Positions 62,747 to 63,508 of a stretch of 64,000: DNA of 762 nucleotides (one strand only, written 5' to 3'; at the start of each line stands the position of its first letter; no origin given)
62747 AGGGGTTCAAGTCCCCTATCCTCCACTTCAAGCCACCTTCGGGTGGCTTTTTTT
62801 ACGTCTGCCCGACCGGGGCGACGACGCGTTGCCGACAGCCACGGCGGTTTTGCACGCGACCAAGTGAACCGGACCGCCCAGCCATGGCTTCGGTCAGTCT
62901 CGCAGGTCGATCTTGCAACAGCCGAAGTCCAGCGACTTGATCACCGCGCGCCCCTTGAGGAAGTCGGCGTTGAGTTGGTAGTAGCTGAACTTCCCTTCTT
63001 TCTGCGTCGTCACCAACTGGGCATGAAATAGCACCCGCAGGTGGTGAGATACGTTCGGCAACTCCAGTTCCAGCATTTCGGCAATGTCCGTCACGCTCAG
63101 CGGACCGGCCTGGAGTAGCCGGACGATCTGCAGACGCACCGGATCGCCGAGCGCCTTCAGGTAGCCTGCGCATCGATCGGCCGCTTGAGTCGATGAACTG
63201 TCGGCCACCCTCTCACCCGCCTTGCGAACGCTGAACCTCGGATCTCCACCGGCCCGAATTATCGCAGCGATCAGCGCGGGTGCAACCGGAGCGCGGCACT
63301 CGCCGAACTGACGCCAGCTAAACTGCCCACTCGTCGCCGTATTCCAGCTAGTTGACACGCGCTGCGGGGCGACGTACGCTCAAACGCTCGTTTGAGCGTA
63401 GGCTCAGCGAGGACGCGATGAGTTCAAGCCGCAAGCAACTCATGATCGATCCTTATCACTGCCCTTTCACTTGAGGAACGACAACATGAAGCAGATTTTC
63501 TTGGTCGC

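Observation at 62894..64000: ArsR-family regulator, perfect 12-2-12 operator-like palindrome and divergent secreted rhodanese: a BigR/CstR-type sulfide or persulfide-responsive divergon?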

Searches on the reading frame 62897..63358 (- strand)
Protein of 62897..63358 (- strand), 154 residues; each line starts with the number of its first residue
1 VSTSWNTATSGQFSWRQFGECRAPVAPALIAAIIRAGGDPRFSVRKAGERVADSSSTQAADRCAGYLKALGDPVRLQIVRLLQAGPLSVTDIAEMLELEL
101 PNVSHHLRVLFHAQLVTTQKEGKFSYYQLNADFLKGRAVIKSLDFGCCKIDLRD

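Call 7: search_protein_families(library=pfam, proteins=[window:62897-63358:-], max_evalue=0.01)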
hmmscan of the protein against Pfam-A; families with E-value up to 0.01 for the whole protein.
window:62897-63358:- (154 aa): 11 families
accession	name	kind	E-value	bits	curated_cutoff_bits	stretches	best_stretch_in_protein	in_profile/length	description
PF01022.26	HTH_5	-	2.8e-13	50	22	1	72-117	1-46/47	Bacterial regulatory protein, arsR family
PF12840.13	HTH_20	-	2.2e-11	44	27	1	70-118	1-50/51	Helix-turn-helix domain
PF01047.28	MarR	-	0.00027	21.2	24.6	1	80-118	11-49/59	MarR family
PF25212.1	HVO_A0114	-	0.00031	20.9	27.6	1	73-123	22-73/84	HVO_A0114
PF08100.18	Dimerisation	-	0.00056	20.1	25.6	1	69-129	21-83/93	O-methyltransferase dimerisation domain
PF21476.4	PF0610-like_N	-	0.00061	20.4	33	1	75-108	3-36/50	PF0610-like, N-terminal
PF01978.25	TrmB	-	0.00061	20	25.6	1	80-127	16-63/68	Sugar-specific transcriptional regulator TrmB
PF13412.12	HTH_24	-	0.00079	19.4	21.9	1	72-110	2-41/48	Winged helix-turn-helix DNA-binding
PF09339.16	HTH_IclR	-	0.0012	19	22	1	83-118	15-50/52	IclR helix-turn-helix domain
PF08221.17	HTH_9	-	0.0027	18.2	23.4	0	80-117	21-58/62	RNA polymerase III subunit RPC82 helix-turn-helix domain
PF12802.13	MarR_2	-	0.0079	16.8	27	0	76-118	8-52/61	MarR family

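Call 8: search_protein_families(library=ncbifam, proteins=[window:62897-63358:-], max_evalue=0.01)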
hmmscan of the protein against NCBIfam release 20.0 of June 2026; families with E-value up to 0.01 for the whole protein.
window:62897-63358:- (154 aa): 10 families
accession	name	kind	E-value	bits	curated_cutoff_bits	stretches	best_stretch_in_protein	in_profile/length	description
NF033788.1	HTH_metalloreg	subfamily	1e-24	86.1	55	1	66-133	4-72/77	metalloregulator ArsR/SmtB family transcription factor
NF033789.1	repress_SdpR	subfamily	7.7e-19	67.4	100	1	67-134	2-69/79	autorepressor SdpR family transcription factor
NF045707.1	Dbac_1936_reg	equivalog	3.5e-13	49.4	115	1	64-130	8-74/99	ArsR/SmtB-type metalloregulator TsoR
NF040642.1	sulf_sens_BigR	equivalog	6.3e-13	48.6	155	1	59-132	6-79/95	sulfite-sensing transcriptional repressor BigR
NF041413.1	ArsR_Rv2640c_fam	equivalog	3.6e-12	46.7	155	1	56-148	25-118/118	Rv2640c family ArsR-like transcriptional regulator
NF007528.0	PRK10141.1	subfamily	8e-10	38.6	97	1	67-133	10-77/117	metalloregulator ArsR/SmtB family transcription factor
NF047906.1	CdPbTransRegCmtR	equivalog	1e-08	35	150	1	67-134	15-82/104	Cd(II)/Pb(II)-sensing metalloregulatory transcriptional regulator CmtR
TIGR01884.1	cas_HTH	subfamily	3.8e-05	23.1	60.2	1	74-125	143-194/202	CRISPR-associated CARF protein Csa3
NF053755.1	MsvR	equivalog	8.3e-05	22.4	220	1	67-121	7-61/236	transcriptional factor MsvR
NF052532.1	TransRegPagRBaca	equivalog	0.00043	20.3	170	1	64-131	18-85/99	transcriptional repressor PagR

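Call 9: search_solved_structures(query=window:62897-63358:-, max_evalue=0.001, show_alignments=5)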
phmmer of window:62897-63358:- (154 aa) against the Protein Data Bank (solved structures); distinct sequences matched with E-value up to 0.001: 28.
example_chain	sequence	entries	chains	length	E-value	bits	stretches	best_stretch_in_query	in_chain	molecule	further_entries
2lkp_A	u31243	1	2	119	4.3e-11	46.3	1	55-129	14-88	HTH-type transcriptional regulator NmtR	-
1r22_A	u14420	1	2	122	1.6e-09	41.2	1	56-131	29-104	Transcriptional repressor smtB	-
6j05_A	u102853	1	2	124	2e-09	40.8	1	64-149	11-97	Transcriptional regulator ArsR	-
6j0e_A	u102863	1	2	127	3.4e-09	40.1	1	56-133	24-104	Arsenic responsive repressor ArsR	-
3f6v_A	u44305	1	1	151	5.2e-09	39.5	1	67-134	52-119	Possible transcriptional regulator, ArsR family protein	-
3f72_A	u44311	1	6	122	5.8e-09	39.4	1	62-135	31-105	Cadmium efflux system accessory protein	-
1u2w_A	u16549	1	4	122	7.9e-09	38.9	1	62-135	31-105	Cadmium efflux system accessory protein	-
1r1t_A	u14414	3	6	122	8.4e-09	38.8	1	56-131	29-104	Transcriptional repressor smtB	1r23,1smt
4ggg_A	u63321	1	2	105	2.2e-08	37.5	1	56-130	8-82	Repressor protein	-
2kjb_A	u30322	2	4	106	3e-08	37.1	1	56-130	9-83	CzrA protein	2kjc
1r1u_A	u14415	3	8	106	3e-08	37.1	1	56-130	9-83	repressor protein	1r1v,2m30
6cdb_A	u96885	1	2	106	4.2e-08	36.6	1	56-130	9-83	ArsR family transcriptional regulator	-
5znx_A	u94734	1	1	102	1.5e-07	34.8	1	60-143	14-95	Transcriptional activator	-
6cda_A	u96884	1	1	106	1.5e-07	34.8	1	56-130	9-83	ArsR family transcriptional regulator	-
3jth_A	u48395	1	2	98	1.8e-07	34.5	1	61-143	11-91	Transcription activator HlyU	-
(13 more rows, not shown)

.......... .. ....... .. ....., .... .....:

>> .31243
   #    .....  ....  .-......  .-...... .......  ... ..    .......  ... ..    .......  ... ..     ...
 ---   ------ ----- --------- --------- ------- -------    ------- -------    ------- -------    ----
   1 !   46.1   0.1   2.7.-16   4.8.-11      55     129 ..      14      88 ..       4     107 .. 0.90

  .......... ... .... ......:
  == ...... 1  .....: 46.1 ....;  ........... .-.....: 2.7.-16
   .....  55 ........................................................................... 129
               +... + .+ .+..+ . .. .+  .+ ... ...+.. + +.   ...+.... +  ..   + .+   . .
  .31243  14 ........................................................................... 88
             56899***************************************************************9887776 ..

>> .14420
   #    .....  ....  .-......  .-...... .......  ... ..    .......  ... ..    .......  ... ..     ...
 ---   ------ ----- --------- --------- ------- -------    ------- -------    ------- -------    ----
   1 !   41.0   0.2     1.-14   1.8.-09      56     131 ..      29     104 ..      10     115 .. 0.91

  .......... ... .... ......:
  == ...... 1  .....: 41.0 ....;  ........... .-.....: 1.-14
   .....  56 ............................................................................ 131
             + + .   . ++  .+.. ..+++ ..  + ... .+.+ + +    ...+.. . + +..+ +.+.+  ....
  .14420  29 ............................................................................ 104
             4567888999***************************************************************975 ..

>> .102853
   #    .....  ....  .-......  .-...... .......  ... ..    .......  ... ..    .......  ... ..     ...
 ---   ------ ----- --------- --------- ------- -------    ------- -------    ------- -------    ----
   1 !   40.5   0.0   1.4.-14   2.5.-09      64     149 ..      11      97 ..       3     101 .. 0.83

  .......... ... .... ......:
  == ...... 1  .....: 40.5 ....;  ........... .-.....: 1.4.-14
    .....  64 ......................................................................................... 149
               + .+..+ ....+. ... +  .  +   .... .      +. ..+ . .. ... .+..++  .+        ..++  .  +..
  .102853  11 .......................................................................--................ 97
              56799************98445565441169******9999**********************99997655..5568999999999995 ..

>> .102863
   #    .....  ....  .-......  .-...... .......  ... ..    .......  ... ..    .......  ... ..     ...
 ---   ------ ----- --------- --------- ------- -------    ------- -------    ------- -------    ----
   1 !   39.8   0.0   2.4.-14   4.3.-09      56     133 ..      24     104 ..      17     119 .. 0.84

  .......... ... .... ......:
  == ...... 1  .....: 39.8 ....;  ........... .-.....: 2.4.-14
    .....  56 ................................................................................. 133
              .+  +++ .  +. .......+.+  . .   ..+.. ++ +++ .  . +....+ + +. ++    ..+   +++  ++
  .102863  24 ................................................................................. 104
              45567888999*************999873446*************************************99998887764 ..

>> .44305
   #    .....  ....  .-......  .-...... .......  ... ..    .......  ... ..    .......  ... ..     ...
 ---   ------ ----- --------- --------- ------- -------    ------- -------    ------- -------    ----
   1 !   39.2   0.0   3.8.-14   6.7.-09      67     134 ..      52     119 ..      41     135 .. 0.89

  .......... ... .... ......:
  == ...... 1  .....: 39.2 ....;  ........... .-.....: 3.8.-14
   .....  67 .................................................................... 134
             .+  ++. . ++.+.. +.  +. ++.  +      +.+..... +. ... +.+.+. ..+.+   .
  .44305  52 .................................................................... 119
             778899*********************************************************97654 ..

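Call 10: find_encoding_contigs(protein=window:62897-63358:-, flank=10000, max_places=6)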
Protein window:62897-63358:- (154 aa): no gene with exactly this product is on record in the collection.

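Call 11: find_homologous_proteins(query=window:62897-63358:-, max_evalue=0.00001)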
Query window:62897-63358:- (154 aa): 212 proteins with E <= 0.00001 among 329 candidates; the best 120 are listed.
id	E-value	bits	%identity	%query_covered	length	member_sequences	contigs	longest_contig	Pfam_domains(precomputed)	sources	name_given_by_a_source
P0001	4.3e-58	213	74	90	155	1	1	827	PF12840.14,PF01022.27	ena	-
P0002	9.6e-55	203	92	68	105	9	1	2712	PF12840.14,PF01022.27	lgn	-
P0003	6.4e-45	171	76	66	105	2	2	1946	PF12840.14,PF01022.27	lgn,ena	-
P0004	3.5e-44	168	69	73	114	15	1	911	PF12840.14,PF01022.27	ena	-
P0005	6.3e-43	164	71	66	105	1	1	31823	PF12840.14,PF01022.27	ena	-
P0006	9.1e-43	164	76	65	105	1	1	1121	PF12840.14,PF01022.27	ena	-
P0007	1.8e-42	163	72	67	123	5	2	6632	PF12840.14,PF01022.27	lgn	-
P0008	4.7e-42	161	71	66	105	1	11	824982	PF12840.14,PF01022.27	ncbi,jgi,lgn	jgi:DNA-binding transcriptional ArsR family regulator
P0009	5.5e-42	161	74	66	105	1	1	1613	PF12840.14,PF01022.27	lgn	-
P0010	6.5e-42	161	69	67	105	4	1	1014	PF12840.14,PF01022.27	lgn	-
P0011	8.4e-42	161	73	67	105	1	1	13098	PF12840.14,PF01022.27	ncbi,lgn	-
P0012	1.1e-41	160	71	66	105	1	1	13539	PF12840.14,PF01022.27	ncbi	-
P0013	1.4e-41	160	75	66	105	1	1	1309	PF12840.14,PF01022.27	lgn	-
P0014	2.3e-41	159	65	73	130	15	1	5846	PF12840.14,PF01022.27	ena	-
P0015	2.5e-41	159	67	67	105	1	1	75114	PF12840.14,PF01022.27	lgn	-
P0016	3.3e-41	159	71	67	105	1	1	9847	PF12840.14,PF25212.3,PF01022.27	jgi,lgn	-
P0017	5.5e-41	158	70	66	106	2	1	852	PF12840.14,PF01022.27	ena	-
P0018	6.4e-41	158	74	66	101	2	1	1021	PF12840.14,PF01022.27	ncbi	-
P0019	1.1e-40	157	61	79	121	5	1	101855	PF12840.14,PF25212.3,PF01022.27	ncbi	-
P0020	1.5e-40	157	69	67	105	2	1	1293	PF12840.14,PF01022.27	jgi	jgi:DNA-binding transcriptional ArsR family regulator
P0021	2.0e-40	156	65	74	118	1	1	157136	PF12840.14,PF01022.27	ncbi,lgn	-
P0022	2.6e-40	156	70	65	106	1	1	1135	PF12840.14,PF01022.27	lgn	-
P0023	3.9e-40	155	72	66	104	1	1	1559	PF12840.14,PF01022.27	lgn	-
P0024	3.9e-40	155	69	67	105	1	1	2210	PF12840.14,PF01022.27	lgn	-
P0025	5.7e-40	155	69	66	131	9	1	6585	PF12840.14,PF01022.27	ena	-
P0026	7.8e-40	154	72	66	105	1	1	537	PF12840.14,PF01022.27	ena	-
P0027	9.0e-40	154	70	66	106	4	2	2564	PF12840.14,PF01022.27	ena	-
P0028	9.4e-40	154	75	60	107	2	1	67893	PF12840.14,PF01022.27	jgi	jgi:DNA-binding transcriptional ArsR family regulator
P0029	9.5e-40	154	66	67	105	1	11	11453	PF12840.14,PF01022.27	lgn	-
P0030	1.0e-39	154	69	66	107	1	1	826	PF12840.14,PF01022.27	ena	-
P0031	1.1e-39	154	72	60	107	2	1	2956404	PF12840.14,PF25212.3,PF01022.27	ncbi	-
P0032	1.3e-39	153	70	64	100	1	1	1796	PF12840.14,PF01022.27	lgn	-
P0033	1.3e-39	153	66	66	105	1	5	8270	PF12840.14,PF01022.27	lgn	-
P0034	1.4e-39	153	68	66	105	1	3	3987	PF12840.14,PF01022.27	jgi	jgi:DNA-binding transcriptional ArsR family regulator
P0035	1.5e-39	153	75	60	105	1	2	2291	PF12840.14,PF01022.27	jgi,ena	-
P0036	1.9e-39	153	72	66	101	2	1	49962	PF12840.14,PF01022.27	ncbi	-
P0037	2.3e-39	153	71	66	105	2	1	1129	PF12840.14,PF01022.27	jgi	jgi:DNA-binding transcriptional ArsR family regulator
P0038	2.4e-39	153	69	70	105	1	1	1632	PF12840.14,PF01022.27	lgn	-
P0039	2.7e-39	152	68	67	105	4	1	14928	PF12840.14,PF01022.27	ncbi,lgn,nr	ncbi:MAG: metalloregulator ArsR/SmtB family transcription factor [Pirellulaceae bacterium]|nr:metall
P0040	2.9e-39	152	69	67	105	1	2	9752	PF12840.14,PF01022.27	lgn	-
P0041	3.2e-39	152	69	66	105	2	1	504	PF12840.14,PF01022.27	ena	-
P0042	3.4e-39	152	73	60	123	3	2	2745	PF12840.14,PF01022.27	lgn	-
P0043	3.5e-39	152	73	58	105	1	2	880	PF12840.14,PF01022.27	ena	-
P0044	3.8e-39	152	75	60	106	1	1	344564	PF12840.14,PF01022.27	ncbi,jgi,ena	jgi:DNA-binding transcriptional ArsR family regulator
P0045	3.8e-39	152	68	67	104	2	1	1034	PF12840.14,PF01022.27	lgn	-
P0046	4.4e-39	152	68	65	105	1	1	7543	PF12840.14,PF01022.27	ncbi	-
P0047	4.9e-39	152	69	64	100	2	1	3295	PF12840.14,PF01022.27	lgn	-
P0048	6.6e-39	151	66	66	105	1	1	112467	PF12840.14,PF01022.27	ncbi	-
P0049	6.6e-39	151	69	65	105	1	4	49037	PF12840.14,PF01022.27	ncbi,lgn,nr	ncbi:MAG: metalloregulator ArsR/SmtB family transcription factor [Planctomycetota bacterium]|nr:meta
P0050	7.4e-39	151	71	66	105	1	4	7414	PF12840.14,PF01022.27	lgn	-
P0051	7.4e-39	151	69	66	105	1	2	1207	PF12840.14,PF01022.27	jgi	jgi:DNA-binding transcriptional ArsR family regulator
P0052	7.5e-39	151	74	59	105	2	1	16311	PF12840.14,PF01022.27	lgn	-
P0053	7.8e-39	151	71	66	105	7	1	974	PF12840.14,PF01022.27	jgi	jgi:DNA-binding transcriptional ArsR family regulator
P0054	8.7e-39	151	67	66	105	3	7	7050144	PF12840.14,PF01022.27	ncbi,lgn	ncbi:ArsR/SmtB family transcription factor [Pirellulaceae bacterium SH449]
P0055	9.0e-39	151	66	66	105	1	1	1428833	PF12840.14,PF01022.27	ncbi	-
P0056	9.5e-39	151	69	64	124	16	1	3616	PF12840.14,PF01022.27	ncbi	-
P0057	1.0e-38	151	69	66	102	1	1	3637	PF12840.14,PF01022.27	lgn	-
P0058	1.2e-38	150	68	66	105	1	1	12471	PF12840.14,PF01022.27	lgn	-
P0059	1.2e-38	150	76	59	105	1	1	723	PF12840.14,PF01022.27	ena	-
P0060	1.3e-38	150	73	60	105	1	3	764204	PF12840.14,PF01022.27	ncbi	-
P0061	1.3e-38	150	67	66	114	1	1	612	PF12840.14,PF25212.3,PF01022.27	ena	-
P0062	1.3e-38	150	68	66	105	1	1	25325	PF12840.14,PF01022.27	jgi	-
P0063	1.4e-38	150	70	64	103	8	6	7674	PF12840.14,PF01022.27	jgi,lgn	jgi:DNA-binding transcriptional ArsR family regulator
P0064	1.5e-38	150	66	69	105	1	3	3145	PF12840.14,PF01022.27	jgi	jgi:DNA-binding transcriptional ArsR family regulator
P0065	1.7e-38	150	70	66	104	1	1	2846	PF12840.14,PF01022.27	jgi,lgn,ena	jgi:DNA-binding transcriptional ArsR family regulator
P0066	1.7e-38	150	61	75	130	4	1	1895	PF12840.14,PF01022.27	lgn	-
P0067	1.7e-38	150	76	59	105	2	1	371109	PF12840.14,PF01022.27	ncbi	ncbi:MAG: metalloregulator ArsR/SmtB family transcription factor [Pirellulaceae bacterium]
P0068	2.0e-38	150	73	60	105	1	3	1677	PF12840.14,PF01022.27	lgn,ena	-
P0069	2.1e-38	150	72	61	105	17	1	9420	PF12840.14,PF01022.27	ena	-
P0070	2.4e-38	149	69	65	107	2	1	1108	PF12840.14,PF25212.3,PF01022.27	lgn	-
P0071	2.5e-38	149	75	59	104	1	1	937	PF12840.14,PF01022.27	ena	-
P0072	2.8e-38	149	73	60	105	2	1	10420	PF12840.14,PF01022.27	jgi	-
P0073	3.1e-38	149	73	60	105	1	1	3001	PF12840.14,PF01022.27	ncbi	-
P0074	3.1e-38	149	72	60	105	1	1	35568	PF12840.14,PF01022.27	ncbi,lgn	-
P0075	3.6e-38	149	52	96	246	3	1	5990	PF12840.14,PF01022.27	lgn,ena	-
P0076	4.4e-38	149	75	59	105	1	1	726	PF12840.14,PF01022.27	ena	-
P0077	4.4e-38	149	65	66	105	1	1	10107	PF12840.14,PF01022.27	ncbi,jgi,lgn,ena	-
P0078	4.8e-38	148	67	67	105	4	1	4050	PF12840.14,PF01022.27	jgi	jgi:DNA-binding transcriptional ArsR family regulator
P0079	5.3e-38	148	68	66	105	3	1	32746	PF12840.14,PF25212.3,PF01022.27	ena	-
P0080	5.3e-38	148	67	66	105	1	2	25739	PF12840.14,PF01022.27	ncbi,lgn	-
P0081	7.0e-38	148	69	64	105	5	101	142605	PF12840.14,PF01022.27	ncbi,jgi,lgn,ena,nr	ncbi:MAG: ArsR/SmtB family transcription factor [Pirellula sp.]|jgi:DNA-binding transcriptional ArsR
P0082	7.8e-38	148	72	60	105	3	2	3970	PF12840.14,PF01022.27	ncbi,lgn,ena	-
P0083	7.8e-38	148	70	61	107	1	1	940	PF12840.14,PF01022.27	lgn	-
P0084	8.0e-38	148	70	64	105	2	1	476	PF12840.14,PF25212.3,PF01022.27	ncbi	-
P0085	8.2e-38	148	67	67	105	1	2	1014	PF12840.14,PF01022.27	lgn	-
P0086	8.7e-38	148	66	66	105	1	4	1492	PF12840.14,PF01022.27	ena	-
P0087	8.9e-38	148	72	60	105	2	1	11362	PF12840.14,PF01022.27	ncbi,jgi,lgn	jgi:DNA-binding transcriptional ArsR family regulator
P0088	9.2e-38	147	73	60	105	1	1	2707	PF12840.14,PF01022.27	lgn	-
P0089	9.5e-38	147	69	66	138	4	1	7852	PF12840.14,PF01022.27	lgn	-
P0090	9.6e-38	147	65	66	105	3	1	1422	PF12840.14,PF01978.26,PF01022.27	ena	-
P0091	9.8e-38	147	72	60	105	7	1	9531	PF12840.14,PF01022.27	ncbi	-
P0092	9.9e-38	147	64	67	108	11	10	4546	PF12840.14,PF25212.3,PF01022.27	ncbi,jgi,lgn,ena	jgi:DNA-binding transcriptional ArsR family regulator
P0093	1.0e-37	147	66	65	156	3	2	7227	PF12840.14,PF01022.27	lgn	-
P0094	1.1e-37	147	65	65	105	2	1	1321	PF12840.14,PF01022.27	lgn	-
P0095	1.4e-37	147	65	66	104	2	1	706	PF12840.14,PF25212.3,PF01022.27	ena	-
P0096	1.4e-37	147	65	66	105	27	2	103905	PF12840.14,PF01022.27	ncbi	-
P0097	1.5e-37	147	66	66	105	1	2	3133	PF12840.14,PF01022.27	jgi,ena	jgi:DNA-binding transcriptional ArsR family regulator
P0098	1.5e-37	147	66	66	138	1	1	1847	PF12840.14,PF01022.27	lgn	-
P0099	1.6e-37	147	66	66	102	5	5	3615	PF12840.14,PF01022.27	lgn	-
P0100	1.7e-37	147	64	66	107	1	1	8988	PF12840.14,PF25212.3,PF01022.27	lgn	-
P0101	1.9e-37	146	67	66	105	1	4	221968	PF12840.14,PF01022.27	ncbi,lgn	-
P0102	2.0e-37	146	72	60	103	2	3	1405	PF12840.14,PF01022.27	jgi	-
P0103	2.2e-37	146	65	66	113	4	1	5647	PF12840.14,PF25212.3,PF01022.27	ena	-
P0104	2.2e-37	146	69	66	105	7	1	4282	PF12840.14,PF01022.27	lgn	-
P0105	3.0e-37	146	67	66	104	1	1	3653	PF12840.14,PF01022.27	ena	-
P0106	4.0e-37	145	67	65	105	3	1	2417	PF12840.14,PF01022.27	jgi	-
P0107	4.0e-37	145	63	73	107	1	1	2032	PF12840.14,PF25212.3,PF01022.27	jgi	-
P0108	4.1e-37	145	70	59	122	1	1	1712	PF12840.14,PF25212.3,PF01022.27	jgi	jgi:DNA-binding transcriptional ArsR family regulator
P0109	4.1e-37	145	63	66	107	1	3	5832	PF12840.14,PF01022.27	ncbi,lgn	-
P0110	4.2e-37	145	64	67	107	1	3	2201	PF12840.14,PF01022.27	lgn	-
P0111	4.4e-37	145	71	60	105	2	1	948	PF12840.14,PF01022.27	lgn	-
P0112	4.5e-37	145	66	67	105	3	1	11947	PF12840.14,PF01022.27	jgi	-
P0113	5.1e-37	145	63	67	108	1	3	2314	PF12840.14,PF25212.3,PF01022.27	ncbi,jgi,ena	-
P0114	5.8e-37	145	66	67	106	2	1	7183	PF12840.14,PF01022.27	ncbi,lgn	-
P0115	6.2e-37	145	66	65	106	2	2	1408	PF12840.14,PF25212.3,PF01022.27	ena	-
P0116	8.2e-37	144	68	62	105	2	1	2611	PF12840.14,PF01022.27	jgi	jgi:DNA-binding transcriptional ArsR family regulator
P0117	1.0e-36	144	58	68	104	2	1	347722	PF12840.14,PF01022.27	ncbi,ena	-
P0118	1.1e-36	144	63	65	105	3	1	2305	PF12840.14,PF01022.27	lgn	-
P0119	1.2e-36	144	63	67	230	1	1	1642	PF12840.14,PF01022.27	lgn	-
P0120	1.4e-36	144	65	67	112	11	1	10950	PF12840.14,PF01022.27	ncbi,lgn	-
